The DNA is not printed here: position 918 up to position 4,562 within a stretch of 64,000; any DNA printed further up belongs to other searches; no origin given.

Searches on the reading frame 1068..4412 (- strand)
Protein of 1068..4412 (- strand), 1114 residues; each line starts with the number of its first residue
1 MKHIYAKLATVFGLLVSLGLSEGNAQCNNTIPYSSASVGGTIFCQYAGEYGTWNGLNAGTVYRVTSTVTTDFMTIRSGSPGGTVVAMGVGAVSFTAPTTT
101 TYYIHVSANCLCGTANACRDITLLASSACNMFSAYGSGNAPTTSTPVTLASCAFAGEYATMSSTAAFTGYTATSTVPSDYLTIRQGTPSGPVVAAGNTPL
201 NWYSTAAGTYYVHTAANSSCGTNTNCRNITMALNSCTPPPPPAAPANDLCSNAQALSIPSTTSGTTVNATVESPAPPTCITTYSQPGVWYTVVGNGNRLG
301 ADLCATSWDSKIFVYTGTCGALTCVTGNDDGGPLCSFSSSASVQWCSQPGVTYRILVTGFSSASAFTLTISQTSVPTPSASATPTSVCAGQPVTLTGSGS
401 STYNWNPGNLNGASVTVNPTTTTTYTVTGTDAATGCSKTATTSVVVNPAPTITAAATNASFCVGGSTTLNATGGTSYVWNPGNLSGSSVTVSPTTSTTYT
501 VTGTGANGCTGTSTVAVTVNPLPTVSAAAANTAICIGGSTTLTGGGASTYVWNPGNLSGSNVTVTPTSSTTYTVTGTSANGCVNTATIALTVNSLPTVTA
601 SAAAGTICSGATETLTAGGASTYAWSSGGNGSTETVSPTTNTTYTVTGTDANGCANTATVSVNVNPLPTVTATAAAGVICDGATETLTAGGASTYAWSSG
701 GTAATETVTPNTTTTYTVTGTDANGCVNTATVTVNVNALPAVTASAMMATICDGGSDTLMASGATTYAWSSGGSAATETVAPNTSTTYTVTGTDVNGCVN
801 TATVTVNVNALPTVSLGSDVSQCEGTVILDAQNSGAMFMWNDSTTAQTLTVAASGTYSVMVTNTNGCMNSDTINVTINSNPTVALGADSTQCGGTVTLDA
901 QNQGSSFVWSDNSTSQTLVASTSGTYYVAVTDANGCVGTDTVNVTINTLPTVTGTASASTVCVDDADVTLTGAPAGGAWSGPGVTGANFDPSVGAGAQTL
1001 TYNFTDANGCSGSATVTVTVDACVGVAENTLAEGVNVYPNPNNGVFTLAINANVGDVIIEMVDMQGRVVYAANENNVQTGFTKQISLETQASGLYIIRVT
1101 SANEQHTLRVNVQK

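Call 3: search_protein_families(library=pfam, proteins=[window:1068-4412:-])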
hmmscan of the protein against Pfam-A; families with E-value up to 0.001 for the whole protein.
window:1068-4412:- (1114 aa): 3 families
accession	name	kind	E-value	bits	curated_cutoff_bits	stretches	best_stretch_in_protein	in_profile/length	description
PF19081.6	Ig_7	-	1.4e-16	60.9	27.3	0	596-666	1-84/84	Ig-like domain CHU_C associated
PF18962.6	Por_Secre_tail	-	1.2e-11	45.1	27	1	1037-1107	1-70/75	Secretion system C-terminal sorting domain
PF23197.1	IG_AIR9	-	0.00035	20.8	27.5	0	398-432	28-62/87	AIR9 A9 domain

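Call 4: search_protein_families(library=ncbifam, proteins=[window:1068-4412:-])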
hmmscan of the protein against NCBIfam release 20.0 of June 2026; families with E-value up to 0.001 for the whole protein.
window:1068-4412:- (1114 aa): 1 family
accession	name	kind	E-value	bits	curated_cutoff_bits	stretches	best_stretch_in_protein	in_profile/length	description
TIGR04183.1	Por_Secre_tail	domain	1.4e-11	44.2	23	1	1037-1113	1-72/72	T9SS type A sorting domain-containing protein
